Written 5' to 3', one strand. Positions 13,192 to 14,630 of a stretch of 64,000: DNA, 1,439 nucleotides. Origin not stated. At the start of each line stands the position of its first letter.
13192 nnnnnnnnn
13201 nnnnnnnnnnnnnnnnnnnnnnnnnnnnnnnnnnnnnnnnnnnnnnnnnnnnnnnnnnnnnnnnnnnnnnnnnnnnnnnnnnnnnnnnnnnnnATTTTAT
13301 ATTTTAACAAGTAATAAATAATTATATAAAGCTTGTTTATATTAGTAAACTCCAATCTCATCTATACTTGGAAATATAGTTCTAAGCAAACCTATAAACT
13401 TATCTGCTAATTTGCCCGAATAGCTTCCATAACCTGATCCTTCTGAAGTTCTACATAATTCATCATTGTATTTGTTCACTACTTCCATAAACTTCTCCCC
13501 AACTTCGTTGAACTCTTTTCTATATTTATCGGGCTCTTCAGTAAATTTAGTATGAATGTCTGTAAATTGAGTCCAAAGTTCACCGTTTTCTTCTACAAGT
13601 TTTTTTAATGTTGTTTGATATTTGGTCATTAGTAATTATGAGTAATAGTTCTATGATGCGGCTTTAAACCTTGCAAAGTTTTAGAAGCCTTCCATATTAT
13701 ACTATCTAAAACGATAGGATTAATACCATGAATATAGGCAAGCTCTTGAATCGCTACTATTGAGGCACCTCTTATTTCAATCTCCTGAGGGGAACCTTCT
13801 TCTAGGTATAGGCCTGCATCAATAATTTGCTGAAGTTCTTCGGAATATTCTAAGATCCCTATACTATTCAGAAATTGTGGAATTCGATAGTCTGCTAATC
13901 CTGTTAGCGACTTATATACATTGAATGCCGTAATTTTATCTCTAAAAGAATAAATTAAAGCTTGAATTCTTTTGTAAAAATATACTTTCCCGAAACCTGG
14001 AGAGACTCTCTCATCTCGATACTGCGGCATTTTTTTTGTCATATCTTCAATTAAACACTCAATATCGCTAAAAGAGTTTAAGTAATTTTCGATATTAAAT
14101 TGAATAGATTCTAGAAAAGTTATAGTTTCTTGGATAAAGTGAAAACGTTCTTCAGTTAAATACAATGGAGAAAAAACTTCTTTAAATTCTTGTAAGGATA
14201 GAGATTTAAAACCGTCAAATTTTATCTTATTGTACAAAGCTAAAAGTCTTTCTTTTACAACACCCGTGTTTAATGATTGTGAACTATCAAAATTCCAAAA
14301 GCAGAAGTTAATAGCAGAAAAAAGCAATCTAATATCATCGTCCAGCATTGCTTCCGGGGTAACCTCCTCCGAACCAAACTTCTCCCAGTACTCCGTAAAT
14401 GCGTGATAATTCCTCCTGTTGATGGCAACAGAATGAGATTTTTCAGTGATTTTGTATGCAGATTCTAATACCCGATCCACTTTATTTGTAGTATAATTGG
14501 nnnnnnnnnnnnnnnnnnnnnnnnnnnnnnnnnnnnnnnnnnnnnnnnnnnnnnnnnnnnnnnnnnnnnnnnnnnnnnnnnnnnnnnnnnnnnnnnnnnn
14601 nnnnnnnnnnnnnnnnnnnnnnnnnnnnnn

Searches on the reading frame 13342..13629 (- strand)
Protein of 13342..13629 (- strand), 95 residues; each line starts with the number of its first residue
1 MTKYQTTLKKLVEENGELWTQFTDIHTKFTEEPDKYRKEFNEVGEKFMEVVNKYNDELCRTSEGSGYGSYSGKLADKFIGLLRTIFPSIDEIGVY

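Call 3: search_protein_families(library=pfam, proteins=[window:13342-13629:-], max_evalue=1)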
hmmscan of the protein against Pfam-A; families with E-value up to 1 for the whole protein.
window:13342-13629:- (95 aa): 3 families
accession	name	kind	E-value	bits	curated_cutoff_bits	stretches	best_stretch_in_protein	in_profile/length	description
PF20667.3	Sec10_N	-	0.018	15.6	27.4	1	3-55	7-59/118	Exocyst complex component Sec10, N-terminal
PF24611.2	Spectrin_Anc-1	-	0.032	15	33.2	1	9-58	3-52/115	Nuclear anchorage protein 1, spectrin-like repeat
PF24423.1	OVT1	-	0.2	12.5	30.9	1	3-55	9-60/100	Major antigen, helical domain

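Call 79: search_solved_structures(query=A6, max_evalue=1)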
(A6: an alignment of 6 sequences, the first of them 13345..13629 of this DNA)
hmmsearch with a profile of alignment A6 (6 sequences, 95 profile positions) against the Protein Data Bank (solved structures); distinct sequences matched with E-value up to 1: 7.
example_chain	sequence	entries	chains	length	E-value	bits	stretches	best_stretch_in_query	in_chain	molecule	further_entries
5xbj_A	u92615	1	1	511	0.15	15.6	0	8-53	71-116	Flagellar hook-associated protein FlgK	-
9gsx_L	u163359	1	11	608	0.18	15.4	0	8-53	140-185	Flagellar hook-associated protein 1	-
9r1o_A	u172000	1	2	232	0.44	14.2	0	8-54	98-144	sc-apCC-6-DPH-NR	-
1rgo_A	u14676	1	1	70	0.52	13.9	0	53-78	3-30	Butyrate response factor 2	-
6oei_A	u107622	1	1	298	0.56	13.8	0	3-35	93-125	Spindle pole body component SPC42,Sigma-54-dependent transcriptional regulator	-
1n1c_A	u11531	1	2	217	0.57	13.8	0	7-56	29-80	TorA specific chaperone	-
5izs_A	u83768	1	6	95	0.84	13.3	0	6-67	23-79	Designed protein 5L6HC3_1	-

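Call 80: search_protein_families(library=ncbifam, alignment_id=A6, max_evalue=0.1)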
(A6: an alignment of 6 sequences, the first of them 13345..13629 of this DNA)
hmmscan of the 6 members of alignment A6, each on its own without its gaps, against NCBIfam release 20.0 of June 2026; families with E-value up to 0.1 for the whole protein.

A. member 1, window:13345-13629:- (95 aa): 2 families
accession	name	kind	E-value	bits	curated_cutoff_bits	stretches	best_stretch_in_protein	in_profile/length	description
TIGR02131.1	phaP_Bmeg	equivalog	0.011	15.8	109.3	1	20-61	121-162/165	polyhydroxyalkanoic acid inclusion protein PhaP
TIGR02884.1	spore_pdaA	equivalog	0.02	14.6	298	1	5-72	78-145/224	delta-lactam-biosynthetic de-N-acetylase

B. families by the number of members that match (of 6 scanned): 3 families
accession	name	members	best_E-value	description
TIGR02131.1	phaP_Bmeg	1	0.011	polyhydroxyalkanoic acid inclusion protein PhaP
TIGR02884.1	spore_pdaA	1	0.02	delta-lactam-biosynthetic de-N-acetylase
TIGR00309.1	V_ATPase_subD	1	0.088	V-type ATP synthase subunit D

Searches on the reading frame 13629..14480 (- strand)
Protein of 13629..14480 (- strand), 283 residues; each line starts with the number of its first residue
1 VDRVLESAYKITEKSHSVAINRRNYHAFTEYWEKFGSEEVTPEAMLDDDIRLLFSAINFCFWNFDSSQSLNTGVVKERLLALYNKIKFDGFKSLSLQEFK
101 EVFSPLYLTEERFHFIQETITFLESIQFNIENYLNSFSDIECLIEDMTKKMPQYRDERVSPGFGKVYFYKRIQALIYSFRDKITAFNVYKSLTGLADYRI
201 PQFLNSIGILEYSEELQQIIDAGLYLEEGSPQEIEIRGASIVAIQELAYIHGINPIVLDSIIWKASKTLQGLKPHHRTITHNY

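Call 3: search_protein_families(library=pfam, proteins=[window:13629-14480:-], max_evalue=1)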
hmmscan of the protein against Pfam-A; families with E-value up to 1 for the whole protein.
window:13629-14480:- (283 aa): 2 families
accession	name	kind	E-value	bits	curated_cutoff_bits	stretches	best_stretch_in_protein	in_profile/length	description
PF10343.14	Q_salvage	-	1.2e-28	101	25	1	53-281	16-283/285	Queuosine salvage protein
PF10733.14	DUF2525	-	0.23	12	27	0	13-35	24-46/60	Protein of unknown function (DUF2525)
